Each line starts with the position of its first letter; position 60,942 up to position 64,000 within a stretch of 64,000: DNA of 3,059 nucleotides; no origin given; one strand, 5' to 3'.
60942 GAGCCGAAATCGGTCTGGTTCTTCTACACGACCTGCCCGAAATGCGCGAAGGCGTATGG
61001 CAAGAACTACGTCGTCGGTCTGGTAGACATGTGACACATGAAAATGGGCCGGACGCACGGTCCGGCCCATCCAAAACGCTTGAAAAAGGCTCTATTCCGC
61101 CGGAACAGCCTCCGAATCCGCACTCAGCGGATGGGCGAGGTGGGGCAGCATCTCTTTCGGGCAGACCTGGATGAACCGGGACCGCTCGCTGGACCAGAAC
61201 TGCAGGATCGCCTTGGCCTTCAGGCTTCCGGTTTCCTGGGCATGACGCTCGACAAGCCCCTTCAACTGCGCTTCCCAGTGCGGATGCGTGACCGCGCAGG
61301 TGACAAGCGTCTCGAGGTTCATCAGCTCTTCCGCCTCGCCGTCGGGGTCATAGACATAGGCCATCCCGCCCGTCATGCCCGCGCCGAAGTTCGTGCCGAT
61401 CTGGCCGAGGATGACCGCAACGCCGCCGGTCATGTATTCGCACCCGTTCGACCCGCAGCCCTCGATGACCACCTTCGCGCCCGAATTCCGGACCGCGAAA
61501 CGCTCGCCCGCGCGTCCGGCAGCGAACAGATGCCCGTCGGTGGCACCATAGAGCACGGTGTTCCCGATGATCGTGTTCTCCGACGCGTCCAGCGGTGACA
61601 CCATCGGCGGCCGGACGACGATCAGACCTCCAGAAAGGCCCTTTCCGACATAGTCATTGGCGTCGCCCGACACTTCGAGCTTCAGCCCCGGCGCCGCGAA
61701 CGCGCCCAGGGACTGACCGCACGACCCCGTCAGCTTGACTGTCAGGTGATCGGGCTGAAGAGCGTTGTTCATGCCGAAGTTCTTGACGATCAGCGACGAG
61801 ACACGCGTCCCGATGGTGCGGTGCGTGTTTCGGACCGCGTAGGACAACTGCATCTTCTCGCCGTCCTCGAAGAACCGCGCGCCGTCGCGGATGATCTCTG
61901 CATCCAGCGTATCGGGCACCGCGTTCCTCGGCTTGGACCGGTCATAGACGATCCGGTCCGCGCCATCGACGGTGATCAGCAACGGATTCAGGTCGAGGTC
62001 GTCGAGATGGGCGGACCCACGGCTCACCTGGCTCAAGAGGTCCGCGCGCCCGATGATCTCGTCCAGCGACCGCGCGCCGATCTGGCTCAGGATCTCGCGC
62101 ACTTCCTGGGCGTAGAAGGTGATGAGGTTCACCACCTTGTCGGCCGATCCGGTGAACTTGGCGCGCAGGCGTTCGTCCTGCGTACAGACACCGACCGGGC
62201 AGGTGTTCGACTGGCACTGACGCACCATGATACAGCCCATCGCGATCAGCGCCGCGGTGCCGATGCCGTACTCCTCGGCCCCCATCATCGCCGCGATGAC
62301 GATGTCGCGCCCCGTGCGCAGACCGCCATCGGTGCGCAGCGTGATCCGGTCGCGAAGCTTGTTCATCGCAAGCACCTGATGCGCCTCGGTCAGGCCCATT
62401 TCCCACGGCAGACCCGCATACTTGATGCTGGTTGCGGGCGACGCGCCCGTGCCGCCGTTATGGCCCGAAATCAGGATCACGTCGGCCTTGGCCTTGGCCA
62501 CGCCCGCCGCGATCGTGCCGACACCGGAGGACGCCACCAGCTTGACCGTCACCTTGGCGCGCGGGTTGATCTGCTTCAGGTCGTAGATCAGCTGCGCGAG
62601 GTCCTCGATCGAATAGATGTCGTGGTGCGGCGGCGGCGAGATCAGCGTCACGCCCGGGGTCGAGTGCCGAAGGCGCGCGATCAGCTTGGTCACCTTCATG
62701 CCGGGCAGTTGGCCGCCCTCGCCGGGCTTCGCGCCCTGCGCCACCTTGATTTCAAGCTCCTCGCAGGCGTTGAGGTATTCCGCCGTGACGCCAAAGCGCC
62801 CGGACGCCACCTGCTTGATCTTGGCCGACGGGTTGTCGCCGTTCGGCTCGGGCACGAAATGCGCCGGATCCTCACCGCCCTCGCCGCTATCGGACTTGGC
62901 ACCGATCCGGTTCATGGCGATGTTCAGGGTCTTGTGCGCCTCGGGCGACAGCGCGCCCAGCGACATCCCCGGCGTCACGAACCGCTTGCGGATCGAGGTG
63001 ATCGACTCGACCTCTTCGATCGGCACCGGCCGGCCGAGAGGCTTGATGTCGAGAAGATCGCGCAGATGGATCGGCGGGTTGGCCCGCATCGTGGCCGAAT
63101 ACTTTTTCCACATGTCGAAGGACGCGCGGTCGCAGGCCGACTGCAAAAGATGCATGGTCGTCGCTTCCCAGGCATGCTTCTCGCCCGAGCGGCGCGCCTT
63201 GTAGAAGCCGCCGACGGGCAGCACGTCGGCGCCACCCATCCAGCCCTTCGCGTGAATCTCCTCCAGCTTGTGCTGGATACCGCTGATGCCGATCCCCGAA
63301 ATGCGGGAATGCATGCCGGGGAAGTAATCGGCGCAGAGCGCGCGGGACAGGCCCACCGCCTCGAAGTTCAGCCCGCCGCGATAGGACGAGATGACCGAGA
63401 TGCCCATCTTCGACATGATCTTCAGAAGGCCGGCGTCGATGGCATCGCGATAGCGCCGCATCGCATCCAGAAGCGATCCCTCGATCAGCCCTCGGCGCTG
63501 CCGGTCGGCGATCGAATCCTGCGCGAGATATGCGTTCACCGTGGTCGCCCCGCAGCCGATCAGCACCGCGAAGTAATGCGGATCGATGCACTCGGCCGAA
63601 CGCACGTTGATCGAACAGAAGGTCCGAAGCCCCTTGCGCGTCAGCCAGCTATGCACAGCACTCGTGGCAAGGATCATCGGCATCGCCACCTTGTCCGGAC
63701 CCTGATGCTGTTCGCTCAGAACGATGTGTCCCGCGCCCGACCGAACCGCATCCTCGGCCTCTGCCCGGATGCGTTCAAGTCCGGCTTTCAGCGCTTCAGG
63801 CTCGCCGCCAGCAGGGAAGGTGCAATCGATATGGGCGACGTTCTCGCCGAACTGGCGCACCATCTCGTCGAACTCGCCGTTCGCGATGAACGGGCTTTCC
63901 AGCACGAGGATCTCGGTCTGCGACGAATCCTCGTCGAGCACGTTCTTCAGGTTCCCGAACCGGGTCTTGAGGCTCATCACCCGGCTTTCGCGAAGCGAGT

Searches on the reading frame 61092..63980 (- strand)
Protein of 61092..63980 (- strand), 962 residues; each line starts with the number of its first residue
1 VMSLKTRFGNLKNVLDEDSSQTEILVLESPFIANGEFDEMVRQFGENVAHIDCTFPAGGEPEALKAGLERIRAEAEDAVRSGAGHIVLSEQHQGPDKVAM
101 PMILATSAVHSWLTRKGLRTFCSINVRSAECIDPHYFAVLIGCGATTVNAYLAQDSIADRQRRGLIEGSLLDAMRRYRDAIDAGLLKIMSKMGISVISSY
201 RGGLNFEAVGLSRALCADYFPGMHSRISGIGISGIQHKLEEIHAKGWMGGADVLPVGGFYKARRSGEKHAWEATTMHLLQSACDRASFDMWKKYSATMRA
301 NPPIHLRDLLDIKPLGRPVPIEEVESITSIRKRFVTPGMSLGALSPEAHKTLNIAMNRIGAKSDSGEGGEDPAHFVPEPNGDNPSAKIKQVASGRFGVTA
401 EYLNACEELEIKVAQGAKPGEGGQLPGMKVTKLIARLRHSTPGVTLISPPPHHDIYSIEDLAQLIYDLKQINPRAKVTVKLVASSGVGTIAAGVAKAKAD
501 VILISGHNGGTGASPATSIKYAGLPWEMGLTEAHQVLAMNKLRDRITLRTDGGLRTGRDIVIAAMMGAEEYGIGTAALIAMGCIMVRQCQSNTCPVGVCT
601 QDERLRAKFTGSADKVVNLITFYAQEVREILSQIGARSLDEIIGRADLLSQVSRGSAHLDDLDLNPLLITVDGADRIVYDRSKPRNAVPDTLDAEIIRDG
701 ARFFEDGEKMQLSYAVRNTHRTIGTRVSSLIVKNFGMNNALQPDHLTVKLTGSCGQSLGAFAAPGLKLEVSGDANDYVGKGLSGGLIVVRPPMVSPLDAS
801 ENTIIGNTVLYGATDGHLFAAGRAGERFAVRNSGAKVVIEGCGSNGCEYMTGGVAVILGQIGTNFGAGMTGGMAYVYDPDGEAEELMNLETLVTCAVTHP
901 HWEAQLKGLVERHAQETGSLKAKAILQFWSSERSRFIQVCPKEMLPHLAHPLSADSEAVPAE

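Call 92: search_protein_families(library=pfam, proteins=[window:61092-63980:-], max_evalue=0.00001)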
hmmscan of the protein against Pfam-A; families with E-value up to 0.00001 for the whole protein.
window:61092-63980:- (962 aa): 3 families
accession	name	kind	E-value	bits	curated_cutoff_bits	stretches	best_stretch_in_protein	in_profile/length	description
PF01645.23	Glu_synthase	-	2.8e-144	481.3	20.4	1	271-636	3-368/369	Conserved region in glutamate synthase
PF01493.24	GXGXG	-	3.6e-75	252.1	32.5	1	715-903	2-189/190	GXGXG motif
PF04898.20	Glu_syn_central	-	6e-60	203.4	22.8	1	1-212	71-277/277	Glutamate synthase central domain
